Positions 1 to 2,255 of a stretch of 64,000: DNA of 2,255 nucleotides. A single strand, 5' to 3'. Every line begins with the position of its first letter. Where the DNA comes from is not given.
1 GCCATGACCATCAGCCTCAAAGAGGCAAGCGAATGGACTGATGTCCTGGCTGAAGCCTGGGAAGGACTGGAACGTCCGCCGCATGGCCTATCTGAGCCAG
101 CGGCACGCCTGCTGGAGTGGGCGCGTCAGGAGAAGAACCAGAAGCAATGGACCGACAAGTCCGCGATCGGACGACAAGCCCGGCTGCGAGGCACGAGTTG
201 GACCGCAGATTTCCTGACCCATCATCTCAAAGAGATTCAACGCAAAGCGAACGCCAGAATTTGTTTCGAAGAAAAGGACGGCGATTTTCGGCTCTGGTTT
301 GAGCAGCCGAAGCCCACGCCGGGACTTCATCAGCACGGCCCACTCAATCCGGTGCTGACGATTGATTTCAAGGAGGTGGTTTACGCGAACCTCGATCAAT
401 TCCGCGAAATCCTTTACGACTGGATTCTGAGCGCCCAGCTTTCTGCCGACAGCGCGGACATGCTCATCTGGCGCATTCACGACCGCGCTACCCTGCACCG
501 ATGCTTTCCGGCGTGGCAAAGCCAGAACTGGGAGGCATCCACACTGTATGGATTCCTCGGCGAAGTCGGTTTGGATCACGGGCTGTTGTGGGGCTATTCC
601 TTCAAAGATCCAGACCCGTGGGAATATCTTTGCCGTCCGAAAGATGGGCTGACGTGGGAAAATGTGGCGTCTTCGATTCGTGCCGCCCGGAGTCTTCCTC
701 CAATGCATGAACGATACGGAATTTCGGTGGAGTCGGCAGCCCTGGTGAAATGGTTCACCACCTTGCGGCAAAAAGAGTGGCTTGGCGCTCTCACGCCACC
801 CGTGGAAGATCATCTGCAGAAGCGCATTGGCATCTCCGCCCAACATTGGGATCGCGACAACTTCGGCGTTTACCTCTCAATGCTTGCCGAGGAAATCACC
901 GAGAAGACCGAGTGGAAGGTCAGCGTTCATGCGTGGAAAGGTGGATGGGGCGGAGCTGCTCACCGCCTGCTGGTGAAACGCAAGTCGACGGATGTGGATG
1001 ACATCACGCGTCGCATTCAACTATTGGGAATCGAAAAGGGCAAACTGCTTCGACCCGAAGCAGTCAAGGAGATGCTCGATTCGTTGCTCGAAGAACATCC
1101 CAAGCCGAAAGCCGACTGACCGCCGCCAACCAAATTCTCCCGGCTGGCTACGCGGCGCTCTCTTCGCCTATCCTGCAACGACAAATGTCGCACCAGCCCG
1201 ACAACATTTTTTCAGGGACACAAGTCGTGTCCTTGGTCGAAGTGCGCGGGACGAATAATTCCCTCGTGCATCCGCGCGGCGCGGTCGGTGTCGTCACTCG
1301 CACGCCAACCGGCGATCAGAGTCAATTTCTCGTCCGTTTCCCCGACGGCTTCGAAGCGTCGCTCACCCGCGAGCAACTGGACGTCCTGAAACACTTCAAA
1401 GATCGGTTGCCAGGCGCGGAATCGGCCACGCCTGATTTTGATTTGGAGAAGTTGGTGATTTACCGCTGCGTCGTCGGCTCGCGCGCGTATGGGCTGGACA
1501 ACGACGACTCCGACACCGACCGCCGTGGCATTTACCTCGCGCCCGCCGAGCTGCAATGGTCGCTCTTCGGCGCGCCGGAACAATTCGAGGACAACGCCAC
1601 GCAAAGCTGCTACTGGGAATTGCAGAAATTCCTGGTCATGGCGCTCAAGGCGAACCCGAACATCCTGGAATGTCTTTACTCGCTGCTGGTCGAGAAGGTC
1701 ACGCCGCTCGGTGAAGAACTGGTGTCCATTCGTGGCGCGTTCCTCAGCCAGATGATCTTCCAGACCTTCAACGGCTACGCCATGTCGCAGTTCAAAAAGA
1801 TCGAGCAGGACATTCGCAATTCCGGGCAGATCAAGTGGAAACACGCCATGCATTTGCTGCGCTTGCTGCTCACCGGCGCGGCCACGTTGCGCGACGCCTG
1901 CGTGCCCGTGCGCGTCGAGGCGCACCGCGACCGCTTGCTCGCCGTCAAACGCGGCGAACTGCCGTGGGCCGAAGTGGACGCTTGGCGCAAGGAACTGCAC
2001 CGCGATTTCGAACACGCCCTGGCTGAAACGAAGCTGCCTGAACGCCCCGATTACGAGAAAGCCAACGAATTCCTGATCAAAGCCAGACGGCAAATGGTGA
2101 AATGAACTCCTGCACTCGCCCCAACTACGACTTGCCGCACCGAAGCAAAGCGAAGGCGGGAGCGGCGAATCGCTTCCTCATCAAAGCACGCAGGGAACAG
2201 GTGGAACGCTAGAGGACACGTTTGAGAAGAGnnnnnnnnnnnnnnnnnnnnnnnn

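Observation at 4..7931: Unclassified operon: 1243-aa orphan PD-(D/E)xK-like protein embedded between paired RlaP-type nucleotidyltransferases and a DEDDh exonuclease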

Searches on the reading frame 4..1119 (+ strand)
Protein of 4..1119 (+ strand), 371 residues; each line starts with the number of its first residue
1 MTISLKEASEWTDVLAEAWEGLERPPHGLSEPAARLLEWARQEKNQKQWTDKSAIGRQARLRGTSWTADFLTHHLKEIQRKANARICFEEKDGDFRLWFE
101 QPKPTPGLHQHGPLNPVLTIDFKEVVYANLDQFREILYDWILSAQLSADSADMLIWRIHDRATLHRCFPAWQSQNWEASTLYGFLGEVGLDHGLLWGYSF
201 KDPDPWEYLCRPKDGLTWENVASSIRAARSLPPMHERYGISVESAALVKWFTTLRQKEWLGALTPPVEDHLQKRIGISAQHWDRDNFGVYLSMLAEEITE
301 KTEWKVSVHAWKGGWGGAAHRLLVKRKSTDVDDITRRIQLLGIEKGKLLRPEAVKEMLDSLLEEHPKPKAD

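Call 3: search_protein_families(library=pfam, proteins=[window:4-1119:+], max_evalue=0.1)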
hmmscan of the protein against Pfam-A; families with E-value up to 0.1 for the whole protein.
window:4-1119:+ (371 aa): 0 families

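Call 4: search_protein_families(library=padloc, proteins=[window:4-1119:+], max_evalue=0.1)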
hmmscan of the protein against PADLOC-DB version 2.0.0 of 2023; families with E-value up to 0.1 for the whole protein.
window:4-1119:+ (371 aa): 0 families

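Call 5: search_protein_families(library=ncbifam, proteins=[window:4-1119:+], max_evalue=0.1)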
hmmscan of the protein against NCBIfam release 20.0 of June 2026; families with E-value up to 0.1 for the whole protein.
window:4-1119:+ (371 aa): 1 family
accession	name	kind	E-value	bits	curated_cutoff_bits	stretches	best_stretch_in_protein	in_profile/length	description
NF053773.1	BSAP5i_fam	equivalog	0.053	13.6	150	0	59-104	33-79/135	BSAP-5i family immunity protein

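Call 15: find_encoding_contigs(protein=window:4-1119:+, flank=10000, max_places=6)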
Protein window:4-1119:+ (371 aa): no gene with exactly this product is on record in the collection.

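Call 66: search_protein_representatives(protein=window:4-1119:+)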
Query: 371 residues. Proteins with E-value up to 0.001 (for the whole library): 130; up to 1e-10: 88; up to 1e-30: 27. The best 130 are listed.
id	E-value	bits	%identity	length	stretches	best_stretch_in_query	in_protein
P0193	4.2e-123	427.7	53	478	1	3-363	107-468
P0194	1.8e-83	297.2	57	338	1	4-226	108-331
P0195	3.7e-78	279.7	41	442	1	2-366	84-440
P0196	1.9e-71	257.6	61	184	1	182-363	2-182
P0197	5.2e-67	243.0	36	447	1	2-360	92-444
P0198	3.3e-61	223.9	35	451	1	4-363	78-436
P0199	1.7e-57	211.7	37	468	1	3-362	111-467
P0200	2.6e-57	211.1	33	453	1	3-364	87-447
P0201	2.6e-53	197.9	35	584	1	3-363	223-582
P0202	7.6e-52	193.1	33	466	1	2-362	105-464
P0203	2.5e-47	178.2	36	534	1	47-363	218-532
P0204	1.3e-46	175.9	31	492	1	3-368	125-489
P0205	1.2e-45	172.7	37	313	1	51-358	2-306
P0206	4.3e-43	164.3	32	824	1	6-362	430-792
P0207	1.9e-38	149.0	33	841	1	5-366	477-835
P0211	1.4e-35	139.5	30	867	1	3-362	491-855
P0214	2.2e-33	132.3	29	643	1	4-362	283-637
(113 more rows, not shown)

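Call 69: search_protein_families(library=pfam, proteins=[P0193, P0195, P0201, P0206, P0211, P0214, P0207], max_evalue=0.001)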
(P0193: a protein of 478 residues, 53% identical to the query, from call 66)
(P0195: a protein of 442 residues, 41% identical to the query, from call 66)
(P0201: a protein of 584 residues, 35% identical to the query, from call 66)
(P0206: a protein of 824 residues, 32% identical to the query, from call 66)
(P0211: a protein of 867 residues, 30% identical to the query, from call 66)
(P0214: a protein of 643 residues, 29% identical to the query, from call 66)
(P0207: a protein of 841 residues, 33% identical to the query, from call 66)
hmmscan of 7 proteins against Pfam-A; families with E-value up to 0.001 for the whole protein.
P0193 (478 aa): 0 families

P0195 (442 aa): 0 families

P0201 (584 aa): 0 families

P0206 (824 aa): 5 families
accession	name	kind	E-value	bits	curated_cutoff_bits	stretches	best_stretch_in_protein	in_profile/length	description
PF00023.36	Ank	-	3.3e-11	43.2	21.1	0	15-42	3-30/33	Ankyrin repeat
PF12796.13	Ank_2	-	1.4e-08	35.6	27.3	0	2-67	13-86/90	Ankyrin repeats (3 copies)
PF13606.12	Ank_3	-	1.9e-06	28.1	22.3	0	15-41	3-29/30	Ankyrin repeat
PF13857.12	Ank_5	-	1.2e-05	26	27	0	14-39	12-41/56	Ankyrin repeats (many copies)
PF13637.12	Ank_4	-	2.3e-05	25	22.7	0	106-159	1-47/50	Ankyrin repeats (many copies)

P0211 (867 aa): 4 families
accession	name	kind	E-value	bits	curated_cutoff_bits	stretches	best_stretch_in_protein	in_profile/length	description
PF12796.13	Ank_2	-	1e-19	71.3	27.3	3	50-128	1-86/90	Ankyrin repeats (3 copies)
PF00023.36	Ank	-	3.1e-14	52.7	21.1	0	77-103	4-30/33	Ankyrin repeat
PF13606.12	Ank_3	-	1.1e-10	41.1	22.3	0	108-128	8-28/30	Ankyrin repeat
PF13637.12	Ank_4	-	3.5e-08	34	22.7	0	167-224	1-49/50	Ankyrin repeats (many copies)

P0214 (643 aa): 0 families

P0207 (841 aa): 5 families
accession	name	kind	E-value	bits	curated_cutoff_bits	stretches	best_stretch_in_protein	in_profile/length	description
PF12796.13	Ank_2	-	1.6e-10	41.8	27.3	1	17-86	18-85/90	Ankyrin repeats (3 copies)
PF00023.36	Ank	-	1.6e-08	34.8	21.1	0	33-60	3-30/33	Ankyrin repeat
PF13606.12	Ank_3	-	2.2e-07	31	22.3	0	33-59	3-29/30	Ankyrin repeat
PF13857.12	Ank_5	-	7.6e-06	26.6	27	0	29-58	13-42/56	Ankyrin repeats (many copies)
PF13637.12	Ank_4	-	6.4e-05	23.6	22.7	0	152-209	1-49/50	Ankyrin repeats (many copies)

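Call 70: find_encoding_contigs(protein=P0193, flank=8000, max_places=3)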
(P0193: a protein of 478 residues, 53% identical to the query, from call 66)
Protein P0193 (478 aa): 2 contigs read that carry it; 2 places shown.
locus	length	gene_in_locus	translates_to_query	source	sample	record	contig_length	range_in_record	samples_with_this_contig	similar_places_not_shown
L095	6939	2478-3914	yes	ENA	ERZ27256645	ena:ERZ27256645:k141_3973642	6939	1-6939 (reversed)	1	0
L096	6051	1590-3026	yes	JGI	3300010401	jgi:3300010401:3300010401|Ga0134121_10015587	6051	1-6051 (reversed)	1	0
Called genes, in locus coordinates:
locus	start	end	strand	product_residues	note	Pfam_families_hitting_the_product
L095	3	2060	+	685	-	?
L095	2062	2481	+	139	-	PF01541:GIY-YIG (weak)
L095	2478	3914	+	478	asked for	-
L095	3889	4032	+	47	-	-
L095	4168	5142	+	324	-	-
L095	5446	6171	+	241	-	-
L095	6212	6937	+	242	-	?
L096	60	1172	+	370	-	PF14579:HHH_6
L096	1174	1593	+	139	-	PF01541:GIY-YIG (weak)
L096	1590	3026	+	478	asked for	-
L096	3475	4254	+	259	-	-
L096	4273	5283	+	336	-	-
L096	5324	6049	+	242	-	?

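Call 98: predict_structure(alignment_id=A5)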
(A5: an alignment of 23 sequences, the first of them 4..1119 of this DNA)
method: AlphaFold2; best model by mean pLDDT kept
length: 371 residues; sequences in the alignment: 23
mean_pLDDT: 84.6   pTM: 0.65
mean pLDDT of the five models: 84.6, 84.1, 83.9, 82.7, 82.7
residues with pLDDT >= 90: 181; 70-90: 133; 50-70: 48; < 50: 9
segments of 3 or more residues with pLDDT < 50: 103-107
pLDDT, mean of each block of 10 residues (from residue 1): 61 67 64 92 93 93 85 89 84 92 54 86 86 93 81 86 85 69 83 86 76 92 94 93 96 92 95 86 85 97 96 81 92 88 93 87 62 48
secondary structure, 60 per line:
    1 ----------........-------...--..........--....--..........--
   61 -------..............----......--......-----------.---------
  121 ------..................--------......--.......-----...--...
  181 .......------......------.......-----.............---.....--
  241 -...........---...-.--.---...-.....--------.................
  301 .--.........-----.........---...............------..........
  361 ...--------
elements in order: H11-18 H31-40 E49-51 H52-58 H68-81 E86-91 E94-99 H127-144 E153-158 H161-167 H178-187 E194-199 E206-212 H218-230 H234-238 H242-252 H271-275 H284-301 E304-312 E318-326 H330-344 H351-363

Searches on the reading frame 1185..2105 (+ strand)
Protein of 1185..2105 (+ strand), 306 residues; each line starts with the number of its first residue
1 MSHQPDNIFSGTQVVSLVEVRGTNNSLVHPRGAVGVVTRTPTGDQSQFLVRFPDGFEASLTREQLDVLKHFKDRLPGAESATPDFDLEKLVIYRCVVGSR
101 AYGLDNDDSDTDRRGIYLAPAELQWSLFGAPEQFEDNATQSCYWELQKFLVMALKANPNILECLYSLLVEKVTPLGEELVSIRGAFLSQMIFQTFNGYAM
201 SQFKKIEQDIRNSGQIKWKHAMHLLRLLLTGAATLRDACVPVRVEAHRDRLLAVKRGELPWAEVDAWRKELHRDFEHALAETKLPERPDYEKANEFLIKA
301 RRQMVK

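Call 3: search_protein_families(library=pfam, proteins=[window:1185-2105:+], max_evalue=0.1)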
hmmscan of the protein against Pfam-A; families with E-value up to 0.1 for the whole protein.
window:1185-2105:+ (306 aa): 1 family
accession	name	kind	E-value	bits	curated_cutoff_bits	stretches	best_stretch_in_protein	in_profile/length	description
PF10127.15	RlaP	-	2.4e-41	142.5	23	1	91-298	20-248/249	RNA repair pathway DNA polymerase beta family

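Call 4: search_protein_families(library=padloc, proteins=[window:1185-2105:+], max_evalue=0.1)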
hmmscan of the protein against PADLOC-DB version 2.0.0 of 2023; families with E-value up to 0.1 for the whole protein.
window:1185-2105:+ (306 aa): 0 families

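Call 5: search_protein_families(library=ncbifam, proteins=[window:1185-2105:+], max_evalue=0.1)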
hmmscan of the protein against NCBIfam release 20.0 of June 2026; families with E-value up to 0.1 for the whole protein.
window:1185-2105:+ (306 aa): 0 families

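Call 81: search_solved_structures(query=window:1185-2105:+, max_evalue=0.01)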
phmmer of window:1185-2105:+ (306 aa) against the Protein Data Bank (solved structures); distinct sequences matched with E-value up to 0.01: 0.
